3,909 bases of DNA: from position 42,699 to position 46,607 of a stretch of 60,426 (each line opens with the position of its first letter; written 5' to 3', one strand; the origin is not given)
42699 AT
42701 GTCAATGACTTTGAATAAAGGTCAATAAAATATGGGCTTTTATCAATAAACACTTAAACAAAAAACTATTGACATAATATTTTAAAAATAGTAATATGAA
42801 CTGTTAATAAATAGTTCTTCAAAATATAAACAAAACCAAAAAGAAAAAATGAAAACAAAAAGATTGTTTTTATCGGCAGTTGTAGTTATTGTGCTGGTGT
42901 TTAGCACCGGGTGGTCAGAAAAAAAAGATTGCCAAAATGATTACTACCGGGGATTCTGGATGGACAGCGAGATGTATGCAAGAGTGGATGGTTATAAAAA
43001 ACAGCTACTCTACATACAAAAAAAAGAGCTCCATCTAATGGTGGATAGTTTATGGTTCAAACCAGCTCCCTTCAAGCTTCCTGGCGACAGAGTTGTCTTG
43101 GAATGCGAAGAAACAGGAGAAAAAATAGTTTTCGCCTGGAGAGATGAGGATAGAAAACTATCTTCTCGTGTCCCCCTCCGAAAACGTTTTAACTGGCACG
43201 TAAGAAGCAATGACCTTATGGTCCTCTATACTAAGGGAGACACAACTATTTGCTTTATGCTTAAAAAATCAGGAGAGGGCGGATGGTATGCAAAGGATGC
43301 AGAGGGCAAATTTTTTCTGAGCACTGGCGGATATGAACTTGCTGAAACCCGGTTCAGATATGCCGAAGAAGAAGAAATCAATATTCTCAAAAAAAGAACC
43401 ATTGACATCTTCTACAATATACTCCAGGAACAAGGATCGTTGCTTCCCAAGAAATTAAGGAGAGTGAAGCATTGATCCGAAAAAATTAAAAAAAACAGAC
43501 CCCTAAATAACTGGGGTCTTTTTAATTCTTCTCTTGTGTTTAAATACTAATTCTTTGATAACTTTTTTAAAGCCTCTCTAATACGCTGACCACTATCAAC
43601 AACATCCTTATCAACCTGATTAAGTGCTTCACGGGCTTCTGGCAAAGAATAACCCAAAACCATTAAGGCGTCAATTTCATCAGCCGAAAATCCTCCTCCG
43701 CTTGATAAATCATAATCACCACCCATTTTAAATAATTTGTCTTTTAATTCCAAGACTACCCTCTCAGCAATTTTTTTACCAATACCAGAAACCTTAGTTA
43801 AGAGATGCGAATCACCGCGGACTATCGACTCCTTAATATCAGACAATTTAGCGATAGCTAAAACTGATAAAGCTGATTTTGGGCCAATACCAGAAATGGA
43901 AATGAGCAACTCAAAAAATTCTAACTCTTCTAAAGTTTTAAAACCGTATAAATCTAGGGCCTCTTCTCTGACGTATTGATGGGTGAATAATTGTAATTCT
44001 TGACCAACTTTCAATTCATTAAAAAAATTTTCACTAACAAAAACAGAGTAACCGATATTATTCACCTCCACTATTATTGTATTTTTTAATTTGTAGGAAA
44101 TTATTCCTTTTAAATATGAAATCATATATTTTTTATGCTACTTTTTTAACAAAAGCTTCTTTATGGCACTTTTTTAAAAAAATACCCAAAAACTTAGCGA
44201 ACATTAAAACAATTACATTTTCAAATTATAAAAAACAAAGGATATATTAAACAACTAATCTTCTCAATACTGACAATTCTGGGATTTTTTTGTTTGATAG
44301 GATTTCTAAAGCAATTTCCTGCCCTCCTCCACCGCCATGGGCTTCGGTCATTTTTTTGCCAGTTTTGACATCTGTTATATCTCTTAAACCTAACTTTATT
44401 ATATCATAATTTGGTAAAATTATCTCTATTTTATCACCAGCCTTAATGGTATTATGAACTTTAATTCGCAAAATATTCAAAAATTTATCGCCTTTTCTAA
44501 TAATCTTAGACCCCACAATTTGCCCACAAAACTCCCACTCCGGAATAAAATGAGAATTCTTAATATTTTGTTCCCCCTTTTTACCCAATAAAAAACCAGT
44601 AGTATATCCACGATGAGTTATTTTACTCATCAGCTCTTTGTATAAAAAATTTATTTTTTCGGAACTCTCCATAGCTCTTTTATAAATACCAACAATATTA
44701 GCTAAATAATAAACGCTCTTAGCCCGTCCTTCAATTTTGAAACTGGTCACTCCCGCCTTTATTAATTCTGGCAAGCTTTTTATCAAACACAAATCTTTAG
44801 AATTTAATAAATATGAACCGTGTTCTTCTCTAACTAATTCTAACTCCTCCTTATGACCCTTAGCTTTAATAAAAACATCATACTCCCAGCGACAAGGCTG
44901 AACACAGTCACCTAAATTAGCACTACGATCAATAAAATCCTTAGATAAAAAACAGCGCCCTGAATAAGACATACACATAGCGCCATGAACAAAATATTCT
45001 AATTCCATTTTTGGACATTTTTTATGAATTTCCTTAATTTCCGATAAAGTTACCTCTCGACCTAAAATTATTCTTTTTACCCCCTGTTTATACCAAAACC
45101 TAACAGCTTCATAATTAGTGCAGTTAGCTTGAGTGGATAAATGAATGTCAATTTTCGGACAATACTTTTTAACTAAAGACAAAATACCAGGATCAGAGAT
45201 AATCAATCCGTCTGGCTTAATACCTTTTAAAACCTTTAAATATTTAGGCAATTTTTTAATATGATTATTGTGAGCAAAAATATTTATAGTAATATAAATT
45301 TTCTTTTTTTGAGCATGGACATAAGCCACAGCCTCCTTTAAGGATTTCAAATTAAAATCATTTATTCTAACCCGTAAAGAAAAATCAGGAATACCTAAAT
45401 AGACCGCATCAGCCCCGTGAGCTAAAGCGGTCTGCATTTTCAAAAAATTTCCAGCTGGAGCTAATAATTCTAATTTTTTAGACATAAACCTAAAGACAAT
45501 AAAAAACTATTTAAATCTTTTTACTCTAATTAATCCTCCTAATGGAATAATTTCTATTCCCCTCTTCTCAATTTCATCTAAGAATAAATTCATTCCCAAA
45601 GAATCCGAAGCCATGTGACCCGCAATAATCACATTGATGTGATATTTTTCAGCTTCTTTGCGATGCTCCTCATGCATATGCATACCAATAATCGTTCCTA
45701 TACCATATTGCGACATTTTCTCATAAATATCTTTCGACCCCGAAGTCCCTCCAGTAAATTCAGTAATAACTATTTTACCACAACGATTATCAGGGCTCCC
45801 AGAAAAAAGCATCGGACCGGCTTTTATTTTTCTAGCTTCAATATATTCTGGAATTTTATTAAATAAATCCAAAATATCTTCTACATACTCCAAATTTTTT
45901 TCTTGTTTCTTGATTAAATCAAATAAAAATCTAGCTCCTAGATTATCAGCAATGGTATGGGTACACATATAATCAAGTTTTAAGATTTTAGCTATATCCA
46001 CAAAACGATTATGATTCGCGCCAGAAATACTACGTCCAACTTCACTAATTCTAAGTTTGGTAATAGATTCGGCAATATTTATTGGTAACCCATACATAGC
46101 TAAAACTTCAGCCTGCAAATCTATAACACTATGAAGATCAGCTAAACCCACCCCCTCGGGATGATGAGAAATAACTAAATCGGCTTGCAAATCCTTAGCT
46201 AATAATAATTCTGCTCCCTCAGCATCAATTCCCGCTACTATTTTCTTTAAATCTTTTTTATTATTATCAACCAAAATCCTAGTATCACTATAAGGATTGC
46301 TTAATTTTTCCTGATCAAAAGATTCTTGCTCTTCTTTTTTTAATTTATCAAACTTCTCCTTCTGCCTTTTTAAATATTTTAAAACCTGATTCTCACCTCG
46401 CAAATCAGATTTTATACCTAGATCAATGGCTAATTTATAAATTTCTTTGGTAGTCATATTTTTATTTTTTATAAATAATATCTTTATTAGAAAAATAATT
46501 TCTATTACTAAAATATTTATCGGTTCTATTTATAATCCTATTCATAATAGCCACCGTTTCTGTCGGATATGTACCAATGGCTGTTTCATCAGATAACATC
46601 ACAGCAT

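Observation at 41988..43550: Second GC-rich cassette (divergent lipoprotein and secreted protein) wedged between the mreBCD promoter and ruvA, bracketed by a 10-bp direct repeat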

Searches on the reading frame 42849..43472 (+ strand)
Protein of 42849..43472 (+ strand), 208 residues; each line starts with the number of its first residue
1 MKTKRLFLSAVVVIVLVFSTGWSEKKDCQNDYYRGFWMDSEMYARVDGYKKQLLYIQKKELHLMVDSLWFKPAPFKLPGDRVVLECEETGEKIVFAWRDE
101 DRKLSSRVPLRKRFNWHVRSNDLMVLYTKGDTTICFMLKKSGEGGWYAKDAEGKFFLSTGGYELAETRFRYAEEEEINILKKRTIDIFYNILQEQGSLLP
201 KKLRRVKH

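Call 7: search_protein_families(library=pfam, proteins=[window:42849-43472:+], max_evalue=1)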
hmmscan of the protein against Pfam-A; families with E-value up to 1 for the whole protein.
window:42849-43472:+ (208 aa): 0 families

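Call 8: search_protein_families(library=ncbifam, proteins=[window:42849-43472:+], max_evalue=1)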
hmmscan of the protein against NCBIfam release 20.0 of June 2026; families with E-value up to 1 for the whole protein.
window:42849-43472:+ (208 aa): 0 families

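Call 11: find_homologous_proteins(query=window:42849-43472:+, max_evalue=0.01)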
Query window:42849-43472:+ (208 aa): 1 proteins with E <= 0.01 among 54 candidates.
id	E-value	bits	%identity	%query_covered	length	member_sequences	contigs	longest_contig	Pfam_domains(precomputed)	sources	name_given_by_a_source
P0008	9.7e-129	445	94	99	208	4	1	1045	-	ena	-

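Call 26: find_encoding_contigs(protein=P0008, flank=8000, max_places=4)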
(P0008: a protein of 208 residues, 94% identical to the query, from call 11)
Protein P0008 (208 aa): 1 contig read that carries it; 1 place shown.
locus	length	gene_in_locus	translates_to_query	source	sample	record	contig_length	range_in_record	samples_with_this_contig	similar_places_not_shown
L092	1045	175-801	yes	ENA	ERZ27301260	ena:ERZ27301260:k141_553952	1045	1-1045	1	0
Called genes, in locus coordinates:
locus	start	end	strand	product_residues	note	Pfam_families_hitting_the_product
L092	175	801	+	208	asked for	-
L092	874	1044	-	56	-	?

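Call 49: search_protein_families(library=phrogs, proteins=[window:42849-43472:+], max_evalue=0.1)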
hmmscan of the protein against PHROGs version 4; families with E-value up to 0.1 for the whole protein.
window:42849-43472:+ (208 aa): 0 families

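Call 61: search_solved_structures(query=window:42849-43472:+, max_evalue=1)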
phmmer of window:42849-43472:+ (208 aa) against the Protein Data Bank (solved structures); distinct sequences matched with E-value up to 1: 0.

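Call 67: predict_structure(alignment_id=A5)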
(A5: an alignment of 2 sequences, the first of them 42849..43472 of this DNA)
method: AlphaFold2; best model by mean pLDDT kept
length: 208 residues; sequences in the alignment: 2
mean_pLDDT: 48.6   pTM: 0.48
mean pLDDT of the five models: 48.6, 45.8, 34.9, 34.7, 33.5
residues with pLDDT >= 90: 0; 70-90: 16; 50-70: 89; < 50: 103
segments of 3 or more residues with pLDDT < 50: 16-46, 100-121, 140-172, 195-208
pLDDT, mean of each block of 10 residues (from residue 1): 53 51 29 28 45 66 63 64 75 65 39 39 58 51 39 38 29 53 58 44 31
secondary structure, 60 per line:
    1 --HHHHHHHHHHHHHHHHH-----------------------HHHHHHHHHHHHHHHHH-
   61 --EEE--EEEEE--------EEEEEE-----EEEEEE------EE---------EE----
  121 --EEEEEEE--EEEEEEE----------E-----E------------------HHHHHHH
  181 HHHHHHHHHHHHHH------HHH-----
elements in order: H3-19 H43-59 E63-65 E68-72 E81-86 E92-97 E123-129 E132-138 H174-194
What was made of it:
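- Tried and rejected: The 208-aa model has pLDDT 48.6 and was not searched (call 67).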

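Call 90: find_related_loci(query=A5, collection=viral_contigs, flank=5000)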
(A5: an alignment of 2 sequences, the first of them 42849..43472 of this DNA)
Query A5 (208 aa) in viral_contigs; peptide patterns used: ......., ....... (x = any residue, [..] = any of these).
12 stretches matched a pattern, but none encodes a relative of the query by tblastn (E <= 1e-3).

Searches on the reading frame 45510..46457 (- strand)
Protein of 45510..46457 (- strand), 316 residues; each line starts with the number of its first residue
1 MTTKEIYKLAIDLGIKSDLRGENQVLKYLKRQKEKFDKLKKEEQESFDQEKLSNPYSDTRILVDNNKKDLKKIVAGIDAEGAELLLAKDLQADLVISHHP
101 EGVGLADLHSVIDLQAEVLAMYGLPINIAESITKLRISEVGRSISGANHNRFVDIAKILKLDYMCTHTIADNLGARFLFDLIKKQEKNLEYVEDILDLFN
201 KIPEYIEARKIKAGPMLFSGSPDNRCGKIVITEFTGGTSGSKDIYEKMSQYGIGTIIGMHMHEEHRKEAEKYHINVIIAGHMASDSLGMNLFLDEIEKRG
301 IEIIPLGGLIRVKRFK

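Call 103: search_protein_families(library=ncbifam, proteins=[window:45510-46457:-], max_evalue=0.01)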
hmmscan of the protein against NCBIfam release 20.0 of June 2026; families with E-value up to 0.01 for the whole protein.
window:45510-46457:- (316 aa): 2 families
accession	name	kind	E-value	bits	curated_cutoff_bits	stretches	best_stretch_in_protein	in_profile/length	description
TIGR00486.1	YbgI_SA1388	equivalog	4.1e-07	29.9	130.55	1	46-100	12-66/250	Nif3-like dinuclear metal center hexameric protein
NF008064.0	PRK10799.1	equivalog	5.8e-05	23.1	414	0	65-99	30-64/247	type 2 GTP cyclohydrolase I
